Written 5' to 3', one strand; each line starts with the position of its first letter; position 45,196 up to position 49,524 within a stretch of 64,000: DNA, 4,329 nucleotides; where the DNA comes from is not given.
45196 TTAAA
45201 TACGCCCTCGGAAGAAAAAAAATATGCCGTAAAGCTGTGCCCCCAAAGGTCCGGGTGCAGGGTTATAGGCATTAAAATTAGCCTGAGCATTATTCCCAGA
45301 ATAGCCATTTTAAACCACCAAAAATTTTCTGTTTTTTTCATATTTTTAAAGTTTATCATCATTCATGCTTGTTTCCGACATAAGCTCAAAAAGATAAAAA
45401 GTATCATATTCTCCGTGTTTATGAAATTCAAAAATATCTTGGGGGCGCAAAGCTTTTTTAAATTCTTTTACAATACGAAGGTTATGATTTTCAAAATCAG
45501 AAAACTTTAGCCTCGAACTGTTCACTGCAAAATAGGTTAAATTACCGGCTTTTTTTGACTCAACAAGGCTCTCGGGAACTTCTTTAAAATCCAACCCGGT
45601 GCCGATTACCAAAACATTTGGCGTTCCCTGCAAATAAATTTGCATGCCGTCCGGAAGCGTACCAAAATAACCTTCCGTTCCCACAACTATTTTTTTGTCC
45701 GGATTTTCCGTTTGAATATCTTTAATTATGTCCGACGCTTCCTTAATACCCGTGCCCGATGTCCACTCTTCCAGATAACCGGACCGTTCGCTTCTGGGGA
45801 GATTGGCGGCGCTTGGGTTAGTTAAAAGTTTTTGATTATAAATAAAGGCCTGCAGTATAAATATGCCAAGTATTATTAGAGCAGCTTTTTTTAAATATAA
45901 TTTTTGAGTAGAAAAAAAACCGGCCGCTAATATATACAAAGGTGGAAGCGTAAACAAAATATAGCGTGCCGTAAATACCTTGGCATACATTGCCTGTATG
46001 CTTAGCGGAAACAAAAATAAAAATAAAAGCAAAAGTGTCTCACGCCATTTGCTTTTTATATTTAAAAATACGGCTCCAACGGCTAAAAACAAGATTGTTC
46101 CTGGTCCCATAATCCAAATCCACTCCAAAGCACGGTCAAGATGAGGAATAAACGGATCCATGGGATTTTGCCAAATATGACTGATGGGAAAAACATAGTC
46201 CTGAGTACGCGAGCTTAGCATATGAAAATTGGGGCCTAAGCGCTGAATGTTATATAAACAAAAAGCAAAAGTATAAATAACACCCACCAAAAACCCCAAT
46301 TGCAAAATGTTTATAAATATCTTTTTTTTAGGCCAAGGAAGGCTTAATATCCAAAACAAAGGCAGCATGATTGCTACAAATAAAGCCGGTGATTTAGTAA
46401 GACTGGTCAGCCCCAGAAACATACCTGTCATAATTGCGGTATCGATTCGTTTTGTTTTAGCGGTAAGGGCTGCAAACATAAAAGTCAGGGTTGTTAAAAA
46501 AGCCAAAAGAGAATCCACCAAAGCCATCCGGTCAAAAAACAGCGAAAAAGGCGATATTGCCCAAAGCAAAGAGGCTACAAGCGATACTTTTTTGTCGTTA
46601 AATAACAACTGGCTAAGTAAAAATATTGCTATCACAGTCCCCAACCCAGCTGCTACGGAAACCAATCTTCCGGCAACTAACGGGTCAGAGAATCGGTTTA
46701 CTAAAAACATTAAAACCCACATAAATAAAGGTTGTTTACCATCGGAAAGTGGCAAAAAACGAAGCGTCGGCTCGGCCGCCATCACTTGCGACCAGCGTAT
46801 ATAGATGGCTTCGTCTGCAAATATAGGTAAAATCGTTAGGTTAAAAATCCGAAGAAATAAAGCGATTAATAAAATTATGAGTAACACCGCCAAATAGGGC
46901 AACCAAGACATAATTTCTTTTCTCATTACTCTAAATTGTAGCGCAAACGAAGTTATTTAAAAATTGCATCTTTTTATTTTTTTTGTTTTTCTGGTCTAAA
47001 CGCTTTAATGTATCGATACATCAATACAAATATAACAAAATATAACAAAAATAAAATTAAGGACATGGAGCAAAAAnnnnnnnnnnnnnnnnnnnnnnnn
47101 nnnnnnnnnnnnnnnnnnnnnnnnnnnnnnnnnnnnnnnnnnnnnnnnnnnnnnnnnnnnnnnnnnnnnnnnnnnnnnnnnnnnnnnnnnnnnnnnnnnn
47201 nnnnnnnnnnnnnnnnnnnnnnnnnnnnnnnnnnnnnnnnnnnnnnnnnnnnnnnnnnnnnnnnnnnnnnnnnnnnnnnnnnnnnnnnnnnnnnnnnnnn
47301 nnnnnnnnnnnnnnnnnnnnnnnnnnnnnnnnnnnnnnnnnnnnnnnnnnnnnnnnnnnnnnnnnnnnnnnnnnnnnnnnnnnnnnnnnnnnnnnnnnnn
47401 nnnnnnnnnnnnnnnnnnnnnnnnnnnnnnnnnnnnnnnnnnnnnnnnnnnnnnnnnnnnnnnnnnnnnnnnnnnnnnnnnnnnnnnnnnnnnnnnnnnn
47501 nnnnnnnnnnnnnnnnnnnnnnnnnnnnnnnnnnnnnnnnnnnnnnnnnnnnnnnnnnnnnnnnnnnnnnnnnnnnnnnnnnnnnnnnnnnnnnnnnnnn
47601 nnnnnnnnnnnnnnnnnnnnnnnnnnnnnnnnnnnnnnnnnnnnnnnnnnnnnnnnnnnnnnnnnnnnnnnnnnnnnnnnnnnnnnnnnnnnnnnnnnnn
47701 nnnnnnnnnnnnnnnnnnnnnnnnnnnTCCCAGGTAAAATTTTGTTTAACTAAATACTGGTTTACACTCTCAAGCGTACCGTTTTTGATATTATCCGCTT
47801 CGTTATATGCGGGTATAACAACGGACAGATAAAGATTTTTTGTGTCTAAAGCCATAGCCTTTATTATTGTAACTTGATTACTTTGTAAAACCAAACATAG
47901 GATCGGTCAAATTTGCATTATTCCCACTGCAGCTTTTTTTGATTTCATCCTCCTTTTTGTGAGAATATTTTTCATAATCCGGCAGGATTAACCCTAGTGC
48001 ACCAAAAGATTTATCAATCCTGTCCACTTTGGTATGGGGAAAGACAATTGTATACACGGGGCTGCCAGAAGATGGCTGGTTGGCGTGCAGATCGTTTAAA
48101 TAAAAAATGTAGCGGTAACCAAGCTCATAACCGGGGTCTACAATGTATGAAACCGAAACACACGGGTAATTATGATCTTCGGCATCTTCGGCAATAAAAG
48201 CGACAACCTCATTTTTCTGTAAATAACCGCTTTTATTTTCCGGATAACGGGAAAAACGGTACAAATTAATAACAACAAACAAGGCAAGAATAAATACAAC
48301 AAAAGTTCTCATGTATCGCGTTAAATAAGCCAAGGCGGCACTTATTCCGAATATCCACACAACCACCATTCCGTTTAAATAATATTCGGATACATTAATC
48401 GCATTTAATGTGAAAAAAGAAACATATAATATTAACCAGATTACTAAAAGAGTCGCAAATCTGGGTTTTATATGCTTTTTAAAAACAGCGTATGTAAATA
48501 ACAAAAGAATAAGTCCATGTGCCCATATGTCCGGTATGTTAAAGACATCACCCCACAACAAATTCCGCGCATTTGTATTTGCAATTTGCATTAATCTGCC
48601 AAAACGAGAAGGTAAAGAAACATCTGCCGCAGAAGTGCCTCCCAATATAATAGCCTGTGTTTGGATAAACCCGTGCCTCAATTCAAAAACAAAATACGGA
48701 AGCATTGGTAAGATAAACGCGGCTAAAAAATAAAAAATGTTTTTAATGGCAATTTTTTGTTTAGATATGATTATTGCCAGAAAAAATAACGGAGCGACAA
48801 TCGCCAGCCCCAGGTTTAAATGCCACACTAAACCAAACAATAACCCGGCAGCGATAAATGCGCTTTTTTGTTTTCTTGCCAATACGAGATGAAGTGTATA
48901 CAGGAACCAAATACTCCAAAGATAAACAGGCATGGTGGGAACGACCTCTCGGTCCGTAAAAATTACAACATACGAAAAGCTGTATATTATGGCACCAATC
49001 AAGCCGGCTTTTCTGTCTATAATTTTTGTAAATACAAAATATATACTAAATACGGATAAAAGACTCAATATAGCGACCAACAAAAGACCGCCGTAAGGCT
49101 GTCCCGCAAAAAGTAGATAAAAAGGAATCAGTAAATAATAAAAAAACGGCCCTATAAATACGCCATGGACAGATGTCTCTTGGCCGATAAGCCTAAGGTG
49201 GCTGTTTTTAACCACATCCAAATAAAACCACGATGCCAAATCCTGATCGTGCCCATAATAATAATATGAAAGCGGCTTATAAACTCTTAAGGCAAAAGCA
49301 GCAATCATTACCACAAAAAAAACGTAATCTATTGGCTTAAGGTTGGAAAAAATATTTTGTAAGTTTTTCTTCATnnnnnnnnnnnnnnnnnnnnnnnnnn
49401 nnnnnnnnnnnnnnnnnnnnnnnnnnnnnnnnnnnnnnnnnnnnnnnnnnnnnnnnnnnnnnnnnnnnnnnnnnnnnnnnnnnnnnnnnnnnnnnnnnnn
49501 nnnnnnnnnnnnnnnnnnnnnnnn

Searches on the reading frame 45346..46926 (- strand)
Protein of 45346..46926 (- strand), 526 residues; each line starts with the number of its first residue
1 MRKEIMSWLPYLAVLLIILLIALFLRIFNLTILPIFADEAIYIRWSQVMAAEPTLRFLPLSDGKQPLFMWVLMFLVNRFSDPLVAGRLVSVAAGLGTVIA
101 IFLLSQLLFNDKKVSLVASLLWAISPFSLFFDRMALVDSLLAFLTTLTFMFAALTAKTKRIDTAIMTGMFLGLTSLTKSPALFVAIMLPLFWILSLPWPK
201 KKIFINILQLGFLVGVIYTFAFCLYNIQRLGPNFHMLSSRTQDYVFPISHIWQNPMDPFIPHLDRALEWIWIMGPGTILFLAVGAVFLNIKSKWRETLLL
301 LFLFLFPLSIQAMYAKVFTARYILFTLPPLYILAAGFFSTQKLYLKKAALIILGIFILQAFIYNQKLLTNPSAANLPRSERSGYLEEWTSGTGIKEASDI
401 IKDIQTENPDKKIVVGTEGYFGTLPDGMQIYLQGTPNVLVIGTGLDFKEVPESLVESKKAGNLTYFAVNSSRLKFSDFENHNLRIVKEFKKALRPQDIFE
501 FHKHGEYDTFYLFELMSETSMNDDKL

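Call 3: search_protein_families(library=pfam, proteins=[window:45346-46926:-], max_evalue=1)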
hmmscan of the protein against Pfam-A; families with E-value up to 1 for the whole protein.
window:45346-46926:- (526 aa): 3 families
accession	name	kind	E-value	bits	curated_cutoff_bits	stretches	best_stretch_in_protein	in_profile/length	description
PF13231.12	PMT_2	-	1.9e-10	41.6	26.1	1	66-217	4-152/160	Dolichyl-phosphate-mannose-protein mannosyltransferase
PF02366.24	PMT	-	2.1e-07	31.2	22.7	1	79-196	77-200/245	Dolichyl-phosphate-mannose-protein mannosyltransferase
PF19529.4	DUF6057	-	0.067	12.5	29.8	2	270-363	159-253/569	Family of unknown function (DUF6057)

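Call 4: search_protein_families(library=ncbifam, proteins=[window:45346-46926:-], max_evalue=1)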
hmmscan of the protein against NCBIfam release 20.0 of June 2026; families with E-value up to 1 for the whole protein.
window:45346-46926:- (526 aa): 3 families
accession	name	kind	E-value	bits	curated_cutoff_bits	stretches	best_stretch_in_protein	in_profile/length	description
TIGR03663.1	TIGR03663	subfamily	7.8e-10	38.3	126.25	1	14-343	3-341/435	flippase activity-associated protein Agl23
NF046093.1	AZOBR_p60025_fam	subfamily_domain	0.0017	17.6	150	1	91-199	117-218/232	AZOBR_p60025 family cell surface glycopolymer formation protein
NF009784.2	PRK13279.1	equivalog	0.36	9.4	567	1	76-354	73-348/539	lipid IV(A) 4-amino-4-deoxy-L-arabinosyltransferase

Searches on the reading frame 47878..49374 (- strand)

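Call 3: search_protein_families(library=pfam, proteins=[window:47878-49374:-], max_evalue=1)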
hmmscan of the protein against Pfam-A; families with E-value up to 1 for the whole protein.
window:47878-49374:- (498 aa): 1 family
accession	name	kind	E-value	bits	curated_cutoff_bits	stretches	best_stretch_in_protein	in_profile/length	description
PF13231.12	PMT_2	-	1e-09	39.3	26.1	1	76-224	4-153/160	Dolichyl-phosphate-mannose-protein mannosyltransferase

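Call 4: search_protein_families(library=ncbifam, proteins=[window:47878-49374:-], max_evalue=1)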
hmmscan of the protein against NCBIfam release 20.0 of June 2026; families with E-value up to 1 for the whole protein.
window:47878-49374:- (498 aa): 0 families
